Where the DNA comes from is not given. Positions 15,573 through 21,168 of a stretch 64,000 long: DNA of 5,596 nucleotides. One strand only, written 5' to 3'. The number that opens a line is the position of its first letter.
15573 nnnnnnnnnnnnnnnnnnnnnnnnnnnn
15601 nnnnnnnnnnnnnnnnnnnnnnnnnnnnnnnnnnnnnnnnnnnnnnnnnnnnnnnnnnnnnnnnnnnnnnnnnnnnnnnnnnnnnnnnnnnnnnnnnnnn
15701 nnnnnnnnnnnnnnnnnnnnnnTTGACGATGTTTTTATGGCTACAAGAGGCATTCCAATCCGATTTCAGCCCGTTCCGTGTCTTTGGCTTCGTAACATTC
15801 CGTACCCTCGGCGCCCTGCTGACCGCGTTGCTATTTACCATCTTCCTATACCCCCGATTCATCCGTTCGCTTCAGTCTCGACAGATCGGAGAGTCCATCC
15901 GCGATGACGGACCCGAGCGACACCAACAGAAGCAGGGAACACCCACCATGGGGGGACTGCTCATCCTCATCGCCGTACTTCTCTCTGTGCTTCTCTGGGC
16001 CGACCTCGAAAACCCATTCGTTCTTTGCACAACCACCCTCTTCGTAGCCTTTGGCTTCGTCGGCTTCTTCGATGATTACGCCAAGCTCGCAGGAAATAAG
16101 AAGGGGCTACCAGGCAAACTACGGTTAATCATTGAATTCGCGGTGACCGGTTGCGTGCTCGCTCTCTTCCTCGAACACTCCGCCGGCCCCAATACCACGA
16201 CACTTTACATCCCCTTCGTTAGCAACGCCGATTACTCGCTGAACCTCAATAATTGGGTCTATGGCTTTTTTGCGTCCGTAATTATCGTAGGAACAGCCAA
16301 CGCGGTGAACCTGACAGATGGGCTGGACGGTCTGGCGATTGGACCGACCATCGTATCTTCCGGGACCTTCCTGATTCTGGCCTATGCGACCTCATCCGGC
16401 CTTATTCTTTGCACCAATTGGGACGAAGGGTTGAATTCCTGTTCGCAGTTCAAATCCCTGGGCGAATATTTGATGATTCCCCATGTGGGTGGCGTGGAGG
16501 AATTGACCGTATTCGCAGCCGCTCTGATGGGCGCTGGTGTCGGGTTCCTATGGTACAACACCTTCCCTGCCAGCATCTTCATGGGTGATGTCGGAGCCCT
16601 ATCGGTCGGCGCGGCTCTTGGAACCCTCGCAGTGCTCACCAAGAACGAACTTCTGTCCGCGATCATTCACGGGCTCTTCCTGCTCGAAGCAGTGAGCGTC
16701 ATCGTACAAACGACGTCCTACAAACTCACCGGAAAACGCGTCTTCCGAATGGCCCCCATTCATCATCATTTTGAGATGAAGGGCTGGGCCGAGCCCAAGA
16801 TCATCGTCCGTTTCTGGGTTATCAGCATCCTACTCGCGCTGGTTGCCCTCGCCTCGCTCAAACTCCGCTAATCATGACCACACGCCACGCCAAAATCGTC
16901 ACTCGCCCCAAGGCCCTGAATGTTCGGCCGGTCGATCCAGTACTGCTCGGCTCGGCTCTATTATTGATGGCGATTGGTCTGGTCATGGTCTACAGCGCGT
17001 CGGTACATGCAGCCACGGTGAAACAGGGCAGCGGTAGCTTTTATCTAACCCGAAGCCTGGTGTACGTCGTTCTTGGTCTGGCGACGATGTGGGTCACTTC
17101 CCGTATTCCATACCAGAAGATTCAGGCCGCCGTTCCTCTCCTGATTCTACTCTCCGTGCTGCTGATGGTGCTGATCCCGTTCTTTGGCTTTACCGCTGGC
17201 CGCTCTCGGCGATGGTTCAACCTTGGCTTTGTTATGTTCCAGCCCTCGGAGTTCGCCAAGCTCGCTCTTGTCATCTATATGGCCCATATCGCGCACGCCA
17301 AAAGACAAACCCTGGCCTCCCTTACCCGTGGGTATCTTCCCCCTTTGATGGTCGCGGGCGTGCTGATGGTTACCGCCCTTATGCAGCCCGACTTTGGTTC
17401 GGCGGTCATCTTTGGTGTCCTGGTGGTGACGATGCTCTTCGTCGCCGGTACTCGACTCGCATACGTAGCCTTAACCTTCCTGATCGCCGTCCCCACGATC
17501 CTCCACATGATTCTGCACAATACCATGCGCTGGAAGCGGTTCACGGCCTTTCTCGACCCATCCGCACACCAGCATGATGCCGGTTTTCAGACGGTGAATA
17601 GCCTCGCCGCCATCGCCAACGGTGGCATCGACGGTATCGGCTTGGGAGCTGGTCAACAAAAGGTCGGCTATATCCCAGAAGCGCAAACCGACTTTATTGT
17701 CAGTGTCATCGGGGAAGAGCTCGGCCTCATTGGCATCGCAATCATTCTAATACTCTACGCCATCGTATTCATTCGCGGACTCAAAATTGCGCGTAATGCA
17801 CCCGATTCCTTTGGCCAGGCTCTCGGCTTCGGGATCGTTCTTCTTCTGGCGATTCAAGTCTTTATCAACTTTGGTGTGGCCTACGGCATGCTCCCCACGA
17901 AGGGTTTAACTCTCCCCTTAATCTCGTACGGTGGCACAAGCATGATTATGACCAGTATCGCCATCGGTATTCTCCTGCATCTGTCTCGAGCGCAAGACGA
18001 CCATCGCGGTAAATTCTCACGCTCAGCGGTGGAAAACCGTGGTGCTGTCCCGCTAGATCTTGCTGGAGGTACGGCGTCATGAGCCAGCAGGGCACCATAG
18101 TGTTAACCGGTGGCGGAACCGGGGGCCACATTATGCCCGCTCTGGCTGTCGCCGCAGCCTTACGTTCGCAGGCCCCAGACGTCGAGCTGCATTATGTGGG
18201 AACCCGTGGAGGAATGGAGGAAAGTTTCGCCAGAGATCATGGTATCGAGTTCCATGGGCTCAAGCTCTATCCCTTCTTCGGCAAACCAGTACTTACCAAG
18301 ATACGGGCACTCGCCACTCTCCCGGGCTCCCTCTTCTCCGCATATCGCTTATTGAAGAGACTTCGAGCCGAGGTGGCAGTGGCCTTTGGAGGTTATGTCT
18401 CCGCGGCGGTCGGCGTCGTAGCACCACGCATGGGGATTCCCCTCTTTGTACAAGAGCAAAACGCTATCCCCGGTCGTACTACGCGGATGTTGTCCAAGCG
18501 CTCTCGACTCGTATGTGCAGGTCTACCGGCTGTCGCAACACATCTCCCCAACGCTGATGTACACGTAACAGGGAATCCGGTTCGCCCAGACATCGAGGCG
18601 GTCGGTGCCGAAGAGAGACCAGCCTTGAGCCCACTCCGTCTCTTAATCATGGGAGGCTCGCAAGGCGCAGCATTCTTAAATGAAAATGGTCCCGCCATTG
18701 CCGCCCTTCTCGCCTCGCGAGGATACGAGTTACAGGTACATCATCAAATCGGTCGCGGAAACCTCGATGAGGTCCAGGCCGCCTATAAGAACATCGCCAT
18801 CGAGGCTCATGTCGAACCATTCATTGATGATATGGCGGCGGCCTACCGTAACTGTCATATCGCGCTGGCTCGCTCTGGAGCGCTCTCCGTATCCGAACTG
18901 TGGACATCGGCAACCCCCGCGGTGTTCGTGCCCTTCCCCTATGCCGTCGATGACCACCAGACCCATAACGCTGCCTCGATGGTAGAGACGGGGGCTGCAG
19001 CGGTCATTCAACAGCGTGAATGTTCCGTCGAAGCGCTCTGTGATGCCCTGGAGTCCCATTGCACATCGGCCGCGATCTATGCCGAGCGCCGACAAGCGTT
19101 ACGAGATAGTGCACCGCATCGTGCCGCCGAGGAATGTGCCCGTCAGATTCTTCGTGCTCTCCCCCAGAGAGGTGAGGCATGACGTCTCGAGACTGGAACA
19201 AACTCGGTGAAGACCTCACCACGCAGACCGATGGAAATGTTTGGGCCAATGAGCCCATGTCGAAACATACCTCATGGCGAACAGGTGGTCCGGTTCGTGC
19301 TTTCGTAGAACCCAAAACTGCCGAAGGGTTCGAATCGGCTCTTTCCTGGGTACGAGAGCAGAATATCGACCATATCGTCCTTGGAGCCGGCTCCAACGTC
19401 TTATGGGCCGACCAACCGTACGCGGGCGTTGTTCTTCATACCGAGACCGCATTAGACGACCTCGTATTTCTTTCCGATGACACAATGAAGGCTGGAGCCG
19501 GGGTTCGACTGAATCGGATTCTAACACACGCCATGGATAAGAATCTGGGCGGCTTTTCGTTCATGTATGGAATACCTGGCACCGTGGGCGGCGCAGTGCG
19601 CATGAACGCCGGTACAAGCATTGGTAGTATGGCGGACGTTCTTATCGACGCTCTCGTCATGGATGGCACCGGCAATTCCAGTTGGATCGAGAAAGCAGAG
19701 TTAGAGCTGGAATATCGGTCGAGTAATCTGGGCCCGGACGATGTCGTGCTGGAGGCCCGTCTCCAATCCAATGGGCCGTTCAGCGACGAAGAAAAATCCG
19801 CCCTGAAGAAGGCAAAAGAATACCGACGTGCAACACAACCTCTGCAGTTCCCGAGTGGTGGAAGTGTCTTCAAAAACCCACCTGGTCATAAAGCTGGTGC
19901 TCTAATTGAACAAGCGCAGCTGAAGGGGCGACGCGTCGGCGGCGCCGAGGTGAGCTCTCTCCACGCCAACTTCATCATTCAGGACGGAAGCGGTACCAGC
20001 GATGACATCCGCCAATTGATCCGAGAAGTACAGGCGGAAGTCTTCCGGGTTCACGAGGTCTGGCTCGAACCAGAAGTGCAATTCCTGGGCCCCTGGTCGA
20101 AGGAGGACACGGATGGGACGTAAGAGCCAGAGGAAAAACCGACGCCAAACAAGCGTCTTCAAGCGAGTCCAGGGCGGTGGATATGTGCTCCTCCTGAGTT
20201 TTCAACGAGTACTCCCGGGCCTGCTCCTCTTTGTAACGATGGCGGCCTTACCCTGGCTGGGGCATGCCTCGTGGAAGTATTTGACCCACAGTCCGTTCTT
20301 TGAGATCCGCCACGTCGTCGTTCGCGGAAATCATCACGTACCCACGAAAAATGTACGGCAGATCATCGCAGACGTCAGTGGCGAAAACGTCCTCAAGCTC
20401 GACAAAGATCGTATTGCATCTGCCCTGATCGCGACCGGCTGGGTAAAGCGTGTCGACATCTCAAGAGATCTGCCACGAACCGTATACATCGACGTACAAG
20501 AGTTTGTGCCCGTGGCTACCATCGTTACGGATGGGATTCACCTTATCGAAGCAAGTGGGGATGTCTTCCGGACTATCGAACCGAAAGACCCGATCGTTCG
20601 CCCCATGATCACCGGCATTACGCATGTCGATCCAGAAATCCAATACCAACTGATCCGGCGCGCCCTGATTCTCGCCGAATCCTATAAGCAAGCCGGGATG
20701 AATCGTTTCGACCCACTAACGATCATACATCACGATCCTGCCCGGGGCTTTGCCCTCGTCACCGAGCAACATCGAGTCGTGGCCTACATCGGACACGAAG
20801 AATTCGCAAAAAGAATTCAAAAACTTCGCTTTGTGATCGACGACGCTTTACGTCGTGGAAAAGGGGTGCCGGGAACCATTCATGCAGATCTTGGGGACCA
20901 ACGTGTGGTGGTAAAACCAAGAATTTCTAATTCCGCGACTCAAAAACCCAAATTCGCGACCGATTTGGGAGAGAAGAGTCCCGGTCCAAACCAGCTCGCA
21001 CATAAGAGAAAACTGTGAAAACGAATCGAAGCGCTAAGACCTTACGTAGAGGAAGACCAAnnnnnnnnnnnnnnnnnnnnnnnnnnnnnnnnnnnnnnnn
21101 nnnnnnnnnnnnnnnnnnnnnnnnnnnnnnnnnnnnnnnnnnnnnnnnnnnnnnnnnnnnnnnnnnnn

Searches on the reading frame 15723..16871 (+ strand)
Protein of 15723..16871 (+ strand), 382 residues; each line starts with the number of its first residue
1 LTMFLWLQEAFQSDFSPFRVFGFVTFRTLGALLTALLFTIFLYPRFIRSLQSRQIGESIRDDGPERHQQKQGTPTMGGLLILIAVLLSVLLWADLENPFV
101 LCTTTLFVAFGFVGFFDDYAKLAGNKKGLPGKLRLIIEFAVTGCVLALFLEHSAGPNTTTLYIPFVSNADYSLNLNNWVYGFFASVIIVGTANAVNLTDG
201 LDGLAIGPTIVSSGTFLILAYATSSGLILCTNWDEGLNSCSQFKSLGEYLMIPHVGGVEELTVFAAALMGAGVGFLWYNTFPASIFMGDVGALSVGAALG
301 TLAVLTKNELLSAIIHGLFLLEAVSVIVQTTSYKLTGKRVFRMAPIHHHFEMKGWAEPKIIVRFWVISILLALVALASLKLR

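Call 47: search_protein_families(library=pfam, proteins=[window:15723-16871:+], max_evalue=0.0001)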
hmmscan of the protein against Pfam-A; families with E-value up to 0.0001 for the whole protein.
window:15723-16871:+ (382 aa): 2 families
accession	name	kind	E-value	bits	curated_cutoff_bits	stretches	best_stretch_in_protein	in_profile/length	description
PF00953.26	Glycos_transf_4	-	2.6e-28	99.5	27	1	103-305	4-158/160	Glycosyl transferase family 4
PF10555.14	MraY_sig1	-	7.2e-06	25.7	20.1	1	70-82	1-13/13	Phospho-N-acetylmuramoyl-pentapeptide-transferase signature 1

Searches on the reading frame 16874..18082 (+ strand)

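Call 47: search_protein_families(library=pfam, proteins=[window:16874-18082:+], max_evalue=0.0001)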
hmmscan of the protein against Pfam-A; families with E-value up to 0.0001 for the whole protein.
window:16874-18082:+ (402 aa): 1 family
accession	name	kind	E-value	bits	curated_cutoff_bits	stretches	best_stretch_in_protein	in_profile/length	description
PF01098.24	FTSW_RODA_SPOVE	-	3.4e-107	359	26.4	1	27-374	7-354/356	Cell cycle protein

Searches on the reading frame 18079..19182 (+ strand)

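Call 47: search_protein_families(library=pfam, proteins=[window:18079-19182:+], max_evalue=0.0001)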
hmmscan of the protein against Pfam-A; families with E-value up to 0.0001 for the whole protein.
window:18079-19182:+ (367 aa): 3 families
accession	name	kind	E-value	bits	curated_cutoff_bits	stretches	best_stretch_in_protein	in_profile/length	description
PF04101.22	Glyco_tran_28_C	-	1.7e-32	113.2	22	1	188-338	2-151/166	Glycosyltransferase family 28 C-terminal domain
PF03033.26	Glyco_transf_28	-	2.2e-32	112.4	26.2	1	7-141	1-133/139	Glycosyltransferase family 28 N-terminal domain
PF13579.12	Glyco_trans_4_4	-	4.8e-05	24.2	29.7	1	21-160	7-129/158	Glycosyl transferase 4-like domain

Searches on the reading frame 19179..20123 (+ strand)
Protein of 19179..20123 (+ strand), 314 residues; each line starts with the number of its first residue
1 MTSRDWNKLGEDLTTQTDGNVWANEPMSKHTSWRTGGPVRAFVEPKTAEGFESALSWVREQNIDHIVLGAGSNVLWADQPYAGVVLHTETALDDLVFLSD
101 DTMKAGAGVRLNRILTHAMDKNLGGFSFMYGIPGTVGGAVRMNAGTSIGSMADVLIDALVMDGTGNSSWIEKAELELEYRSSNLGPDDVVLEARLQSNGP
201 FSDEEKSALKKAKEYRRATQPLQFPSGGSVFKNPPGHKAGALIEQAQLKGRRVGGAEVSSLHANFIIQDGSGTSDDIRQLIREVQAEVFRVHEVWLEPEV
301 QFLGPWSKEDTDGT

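Call 47: search_protein_families(library=pfam, proteins=[window:19179-20123:+], max_evalue=0.0001)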
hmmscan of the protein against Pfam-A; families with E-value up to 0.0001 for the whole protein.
window:19179-20123:+ (314 aa): 2 families
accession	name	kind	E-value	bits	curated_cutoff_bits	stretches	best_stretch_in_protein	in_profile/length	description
PF02873.21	MurB_C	-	3e-31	108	27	1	208-303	5-99/99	UDP-N-acetylenolpyruvoylglucosamine reductase, C-terminal domain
PF01565.28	FAD_binding_4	-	5.3e-17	62.3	26.4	1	40-166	2-134/139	FAD binding domain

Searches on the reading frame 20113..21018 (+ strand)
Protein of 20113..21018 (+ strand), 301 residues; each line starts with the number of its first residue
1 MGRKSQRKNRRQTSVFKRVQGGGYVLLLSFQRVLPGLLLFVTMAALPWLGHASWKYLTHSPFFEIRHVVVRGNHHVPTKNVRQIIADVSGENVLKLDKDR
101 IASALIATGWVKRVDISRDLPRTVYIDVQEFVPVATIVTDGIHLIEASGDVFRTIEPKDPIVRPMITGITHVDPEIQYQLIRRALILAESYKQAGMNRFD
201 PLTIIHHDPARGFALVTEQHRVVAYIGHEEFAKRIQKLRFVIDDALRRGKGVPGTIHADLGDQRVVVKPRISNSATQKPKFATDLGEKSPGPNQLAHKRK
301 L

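Call 47: search_protein_families(library=pfam, proteins=[window:20113-21018:+], max_evalue=0.0001)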
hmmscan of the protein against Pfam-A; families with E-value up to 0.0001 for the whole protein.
window:20113-21018:+ (301 aa): 1 family
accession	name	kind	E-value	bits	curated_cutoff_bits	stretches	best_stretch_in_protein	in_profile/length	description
PF08478.15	POTRA_1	-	9.7e-15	55.1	23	1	63-130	1-68/69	POTRA domain, FtsQ-type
